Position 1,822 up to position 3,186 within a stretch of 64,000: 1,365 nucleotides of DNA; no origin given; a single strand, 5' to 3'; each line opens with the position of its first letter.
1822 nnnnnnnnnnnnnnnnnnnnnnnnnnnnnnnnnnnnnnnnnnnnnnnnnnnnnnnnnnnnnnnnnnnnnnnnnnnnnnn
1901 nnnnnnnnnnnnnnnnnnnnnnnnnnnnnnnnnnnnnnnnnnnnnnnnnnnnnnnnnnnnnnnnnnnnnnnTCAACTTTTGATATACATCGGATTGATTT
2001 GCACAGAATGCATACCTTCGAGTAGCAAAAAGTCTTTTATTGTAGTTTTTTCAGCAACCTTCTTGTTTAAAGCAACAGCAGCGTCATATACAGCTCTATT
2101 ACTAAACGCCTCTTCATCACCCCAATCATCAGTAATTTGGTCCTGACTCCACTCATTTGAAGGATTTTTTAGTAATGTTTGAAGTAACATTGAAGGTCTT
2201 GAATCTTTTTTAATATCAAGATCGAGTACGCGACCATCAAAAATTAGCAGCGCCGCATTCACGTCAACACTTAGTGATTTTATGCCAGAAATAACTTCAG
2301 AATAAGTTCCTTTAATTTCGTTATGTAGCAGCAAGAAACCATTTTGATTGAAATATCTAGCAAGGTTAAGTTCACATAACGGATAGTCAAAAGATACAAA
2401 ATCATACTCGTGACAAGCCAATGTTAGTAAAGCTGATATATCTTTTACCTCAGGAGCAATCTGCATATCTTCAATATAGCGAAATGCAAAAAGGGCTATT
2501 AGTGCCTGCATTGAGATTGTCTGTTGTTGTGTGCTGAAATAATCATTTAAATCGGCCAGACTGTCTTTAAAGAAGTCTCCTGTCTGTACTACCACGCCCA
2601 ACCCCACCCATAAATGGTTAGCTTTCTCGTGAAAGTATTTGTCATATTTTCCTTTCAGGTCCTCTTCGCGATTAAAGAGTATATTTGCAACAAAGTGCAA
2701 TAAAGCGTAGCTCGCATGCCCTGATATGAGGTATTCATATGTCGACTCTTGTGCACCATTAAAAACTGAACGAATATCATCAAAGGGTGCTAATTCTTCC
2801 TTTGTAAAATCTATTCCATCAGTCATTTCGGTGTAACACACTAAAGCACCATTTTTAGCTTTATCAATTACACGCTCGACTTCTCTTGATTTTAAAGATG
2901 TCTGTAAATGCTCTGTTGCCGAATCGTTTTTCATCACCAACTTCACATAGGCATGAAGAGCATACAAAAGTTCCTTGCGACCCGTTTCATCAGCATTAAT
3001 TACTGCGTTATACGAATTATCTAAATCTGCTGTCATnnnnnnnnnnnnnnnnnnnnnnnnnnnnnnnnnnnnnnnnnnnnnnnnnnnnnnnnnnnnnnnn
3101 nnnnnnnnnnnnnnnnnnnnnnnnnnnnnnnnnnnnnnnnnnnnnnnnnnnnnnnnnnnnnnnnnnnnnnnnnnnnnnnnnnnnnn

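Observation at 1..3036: Left edge is a mobile-element remnant: VapE/D5-like primase-helicase with palindromic operator and overlapping small ORFs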

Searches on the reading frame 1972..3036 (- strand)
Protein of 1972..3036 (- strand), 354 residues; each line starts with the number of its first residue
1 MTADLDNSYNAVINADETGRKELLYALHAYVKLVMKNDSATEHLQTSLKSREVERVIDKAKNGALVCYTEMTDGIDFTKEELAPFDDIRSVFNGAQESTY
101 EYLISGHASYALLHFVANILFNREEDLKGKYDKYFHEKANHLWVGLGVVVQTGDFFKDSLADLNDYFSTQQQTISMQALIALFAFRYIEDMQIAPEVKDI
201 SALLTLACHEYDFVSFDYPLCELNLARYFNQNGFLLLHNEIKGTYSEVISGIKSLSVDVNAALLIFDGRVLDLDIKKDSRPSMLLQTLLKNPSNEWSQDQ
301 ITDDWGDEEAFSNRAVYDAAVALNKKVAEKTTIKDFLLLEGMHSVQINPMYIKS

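Call 7: search_protein_families(library=pfam, proteins=[window:1972-3036:-], max_evalue=0.01)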
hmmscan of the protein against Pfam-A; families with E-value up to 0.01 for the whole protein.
window:1972-3036:- (354 aa): 0 families

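Call 9: search_protein_families(library=phrogs, proteins=[window:1972-3036:-], max_evalue=0.1)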
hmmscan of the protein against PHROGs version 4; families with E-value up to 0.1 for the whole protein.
window:1972-3036:- (354 aa): 0 families

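Call 10: search_protein_families(library=ncbifam, proteins=[window:1972-3036:-], max_evalue=0.1)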
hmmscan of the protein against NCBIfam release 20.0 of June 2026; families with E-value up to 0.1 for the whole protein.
window:1972-3036:- (354 aa): 1 family
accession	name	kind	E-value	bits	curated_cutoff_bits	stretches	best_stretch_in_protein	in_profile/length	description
NF008296.0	PRK11083.1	equivalog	0.079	12.4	273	0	252-324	133-202/228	two-component system response regulator CreB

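Call 11: search_protein_families(library=padloc, proteins=[window:1972-3036:-], max_evalue=0.1)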
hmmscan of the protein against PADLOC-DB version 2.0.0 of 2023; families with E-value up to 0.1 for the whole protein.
window:1972-3036:- (354 aa): 0 families

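Call 43: find_homologous_proteins(query=window:1972-3036:-)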
Query window:1972-3036:- (354 aa): 2 proteins with E <= 0.001 among 2662 candidates.
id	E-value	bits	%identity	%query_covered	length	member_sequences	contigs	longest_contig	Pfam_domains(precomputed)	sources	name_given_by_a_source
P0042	4.4e-232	787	100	100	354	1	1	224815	-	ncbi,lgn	-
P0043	7.0e-143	494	64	100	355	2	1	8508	-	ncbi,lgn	-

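Call 70: search_protein_representatives(protein=window:1972-3036:-)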
Query: 354 residues. Proteins with E-value up to 0.001 (for the whole library): 181; up to 1e-10: 6; up to 1e-30: 1. The best 150 are listed.
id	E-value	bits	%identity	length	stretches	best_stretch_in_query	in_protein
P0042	1.4e-232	786.9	100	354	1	1-354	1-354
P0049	1.2e-24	103.4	27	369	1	1-353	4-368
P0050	1.5e-20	90.0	42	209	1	222-352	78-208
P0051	6.0e-12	61.7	39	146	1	237-352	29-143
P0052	7.6e-12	61.4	37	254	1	230-351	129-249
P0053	8.0e-11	58.0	37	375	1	255-353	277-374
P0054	3.1e-10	56.1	37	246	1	225-352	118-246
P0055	4.6e-10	55.5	41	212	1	251-352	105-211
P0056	7.1e-10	54.9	34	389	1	223-351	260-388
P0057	7.9e-10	54.8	32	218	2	237-351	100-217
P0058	8.9e-10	54.6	38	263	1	236-353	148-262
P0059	1.2e-09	54.1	42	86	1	272-352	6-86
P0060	1.3e-09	54.0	35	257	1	244-352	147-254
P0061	2.1e-09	53.4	36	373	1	244-351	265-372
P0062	2.6e-09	53.1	42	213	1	272-353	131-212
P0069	1.2e-08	50.9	42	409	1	262-354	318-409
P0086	1.4e-07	47.4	35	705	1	250-353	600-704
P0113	1.6e-06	43.9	37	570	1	247-348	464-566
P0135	1.1e-05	41.2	37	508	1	220-353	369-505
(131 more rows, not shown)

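Call 71: search_protein_families(library=pfam, proteins=[P0049, P0050, P0052, P0053, P0056, P0086, P0113, P0069, P0059, P0135], max_evalue=0.01)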
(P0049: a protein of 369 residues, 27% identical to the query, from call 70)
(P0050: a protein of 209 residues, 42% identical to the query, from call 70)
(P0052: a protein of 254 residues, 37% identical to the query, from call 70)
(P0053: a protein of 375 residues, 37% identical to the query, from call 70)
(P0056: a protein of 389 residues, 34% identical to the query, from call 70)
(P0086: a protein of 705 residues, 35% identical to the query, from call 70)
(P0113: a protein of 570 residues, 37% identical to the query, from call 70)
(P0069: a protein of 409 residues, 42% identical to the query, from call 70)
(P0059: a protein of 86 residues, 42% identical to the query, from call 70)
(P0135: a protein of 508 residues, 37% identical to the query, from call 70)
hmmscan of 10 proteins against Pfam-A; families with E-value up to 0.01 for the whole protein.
P0049 (369 aa): 1 family
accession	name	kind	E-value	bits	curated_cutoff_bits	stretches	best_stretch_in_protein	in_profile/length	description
PF25721.1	T4_Y03C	-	0.0095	16.7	27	0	47-78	49-80/85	Phage T4 Y03C protein family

P0050 (209 aa): 0 families

P0052 (254 aa): 0 families

P0053 (375 aa): 1 family
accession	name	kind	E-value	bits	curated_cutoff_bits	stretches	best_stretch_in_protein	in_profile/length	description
PF09861.14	Lar_N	-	0.0023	17.6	23.3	1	42-108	17-82/204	Lactate racemase N-terminal domain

P0056 (389 aa): 0 families

P0086 (705 aa): 0 families

P0113 (570 aa): 0 families

P0069 (409 aa): 0 families

P0059 (86 aa): 0 families

P0135 (508 aa): 0 families

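Call 77: find_homologous_proteins(query=A5, max_evalue=0.00001)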
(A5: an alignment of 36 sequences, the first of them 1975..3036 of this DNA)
Query A5 (36 sequences) (354 aa, profile of the alignment): 3 proteins with E <= 0.00001 among 8000 candidates.
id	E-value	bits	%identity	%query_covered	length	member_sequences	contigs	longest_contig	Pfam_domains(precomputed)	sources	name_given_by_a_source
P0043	9.1e-48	181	64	100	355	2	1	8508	-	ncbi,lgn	-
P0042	1.7e-47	181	100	100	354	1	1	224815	-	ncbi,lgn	-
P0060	3.3e-41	160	30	44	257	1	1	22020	-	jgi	jgi:hypothetical protein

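Call 86: predict_structure(alignment_id=A6)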
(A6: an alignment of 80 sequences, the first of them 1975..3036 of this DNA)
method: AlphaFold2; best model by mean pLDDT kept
length: 354 residues; sequences in the alignment: 80
mean_pLDDT: 64.7   pTM: 0.44
mean pLDDT of the five models: 64.7, 63.5, 63.4, 60.4, 59.9
residues with pLDDT >= 90: 61; 70-90: 70; 50-70: 145; < 50: 78
segments of 3 or more residues with pLDDT < 50: 136-168, 193-223, 246-252
pLDDT, mean of each block of 10 residues (from residue 1): 72 77 76 72 58 55 59 71 62 54 52 57 61 49 31 36 44 55 58 46 42 34 52 64 54 60 76 88 94 95 84 91 95 93 93 75
secondary structure, 60 per line:
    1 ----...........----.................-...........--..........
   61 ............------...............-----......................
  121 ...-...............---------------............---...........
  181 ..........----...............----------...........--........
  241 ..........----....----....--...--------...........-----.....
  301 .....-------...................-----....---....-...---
elements in order: H5-15 H20-36 H38-48 H51-72 H79-93 H99-123 H125-139 H155-166 H170-190 H195-209 H220-230 H233-250 E255-258 E263-266 E269-271 H280-290 H298-305 H313-331 E337-340 E344-347

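Call 91: fold_search(model_id=the predicted structure, library=pdb)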
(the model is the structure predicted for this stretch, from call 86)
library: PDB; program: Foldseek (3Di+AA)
matches with E <= 10: 272; with E <= 0.001: 0
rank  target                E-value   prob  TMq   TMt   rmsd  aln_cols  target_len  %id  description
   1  1qqi                  1.6e-01  1.00  0.22  0.64   3.4        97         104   15  SOLUTION STRUCTURE OF THE DNA-BINDING AND TRANSACTIVATION DOMAIN OF PHOB FROM ESCHERICHIA COLI (released 2000-06-07)
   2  8b4d_B                2.1e-01  1.00  0.21  0.57   4.6       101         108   18  ToxR bacterial transcriptional regulator bound to 40 bp toxT promoter DNA (released 2023-08-09)
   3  4b09_A                3.3e-01  0.99  0.22  0.34  13.0       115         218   16  Structure of unphosphorylated BaeR dimer (released 2013-07-10)
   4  8gl3                  3.4e-01  0.18  0.11  0.17  19.0       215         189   13  De novo design of monomeric helical bundles for pH-controlled membrane lysis (released 2023-09-06)
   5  2d1v                  3.8e-01  1.00  0.23  0.64   3.7       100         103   18  Crystal structure of DNA-binding domain of Bacillus subtilis YycF (released 2006-09-12)
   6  3q0k_B                4.1e-01  0.10  0.11  0.13  40.4       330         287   10  Crystal structure of Human PACSIN 2 F-BAR (released 2012-02-15)
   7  9j27                  5.3e-01  0.35  0.22  0.28  17.4       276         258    9  Fe-SaPolF-L-isoleucine copmplex (released 2025-10-08)
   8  4pho_C                5.3e-01  0.12  0.13  0.15  28.2       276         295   15  ClyA CC6/264 ox (2-303) (released 2014-09-24)
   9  2x3v_A                5.6e-01  0.08  0.11  0.13  39.8       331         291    9  Structure of The F-BAR Domain of Mouse Syndapin I (released 2010-04-07)
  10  8b4e_A                5.8e-01  0.99  0.20  0.56   4.5        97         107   18  ToxR bacterial transcriptional regulator bound to 25 bp toxT promoter DNA (released 2023-08-09)
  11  5za3_A                6.1e-01  0.99  0.22  0.61   3.9        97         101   14  Structure of a C-terminal S. mutans response regulator VicR domain (released 2019-02-06)
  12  8oz0_C                6.1e-01  0.08  0.12  0.12  23.8       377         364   12  Structure of a human 48S translation initiation complex with eIF4F and eIF4A (released 2024-02-07)
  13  9dlu_MODEL_1_A        6.9e-01  1.00  0.23  0.66   3.4        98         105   17  Solution structure of Staphylococcus aureus response regulator ArlR DNA-binding domain (released 2025-09-17)
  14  1ys6_A                7.2e-01  1.00  0.23  0.34   3.1        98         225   19  Crystal structure of the response regulatory protein PrrA from Mycobacterium Tuberculosis (released 2006-02-07)
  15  5dcm_B                7.2e-01  0.99  0.19  0.60   3.3        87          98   16  Structure of a lantibiotic response regulator: C-terminal domain of the nisin resistance regulator NsrR (released 2016-07-06)
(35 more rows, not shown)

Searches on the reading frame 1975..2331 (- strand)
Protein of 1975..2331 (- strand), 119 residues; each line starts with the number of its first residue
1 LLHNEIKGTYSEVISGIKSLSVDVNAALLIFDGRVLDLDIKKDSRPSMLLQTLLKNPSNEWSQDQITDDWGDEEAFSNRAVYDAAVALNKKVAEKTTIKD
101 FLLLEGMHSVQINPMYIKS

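Call 74: search_solved_structures(query=A4, max_evalue=10, show_alignments=2)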
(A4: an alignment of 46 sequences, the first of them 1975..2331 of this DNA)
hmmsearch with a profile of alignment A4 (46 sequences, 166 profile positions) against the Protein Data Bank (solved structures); distinct sequences matched with E-value up to 10: 0.

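Call 75: search_protein_families(library=pfam, alignment_id=A4, max_evalue=1)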
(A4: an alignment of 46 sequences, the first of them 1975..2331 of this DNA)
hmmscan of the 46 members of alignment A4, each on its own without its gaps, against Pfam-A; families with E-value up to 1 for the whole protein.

A. member 1, window:1975-2331:- (119 aa): 2 families
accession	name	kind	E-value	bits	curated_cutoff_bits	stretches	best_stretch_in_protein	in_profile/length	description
PF00486.34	Trans_reg_C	-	0.045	14.3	26.2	1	45-95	9-60/77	Transcriptional regulatory protein, C terminal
PF22997.1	CHS4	-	0.16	12.8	27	1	25-48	12-36/81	Chitin synthase 4-like domain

B. families by the number of members that match (of 46 scanned): 31 families (the first 25 are shown)
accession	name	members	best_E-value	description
PF00486.34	Trans_reg_C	3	0.003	Transcriptional regulatory protein, C terminal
PF05975.17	EcsB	2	0.00076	Bacterial ABC transporter protein EcsB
PF14410.12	GH-E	1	0.0049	HNH/ENDO VII superfamily nuclease with conserved GHE residues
PF08235.19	LNS2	1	0.0092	LNS2 (Lipin/Ned1/Smp2)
PF08654.15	DASH_Dad2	1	0.0097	DASH complex subunit Dad2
PF08696.17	Dna2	1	0.013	DNA replication factor Dna2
PF15867.10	Dynein_attach_N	1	0.017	Dynein attachment factor N-terminus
PF00298.24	Ribosomal_L11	1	0.018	Ribosomal protein L11, RNA binding domain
PF00497.25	SBP_bac_3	1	0.024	Bacterial extracellular solute-binding proteins, family 3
PF04393.18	DUF535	1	0.028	Protein of unknown function (DUF535)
PF23175.1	bHLH_STRA8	1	0.036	Stimulated by retinoic acid gene 8 protein bHLH domain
PF02298.23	Cu_bind_like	1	0.051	Plastocyanin-like domain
PF09202.17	Rio2_N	1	0.058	Rio2, N-terminal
PF20683.2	DUF6819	1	0.08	Domain of unknown function (DUF6819)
PF10869.13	DUF2666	1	0.083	Domain of unknown function (DUF2666)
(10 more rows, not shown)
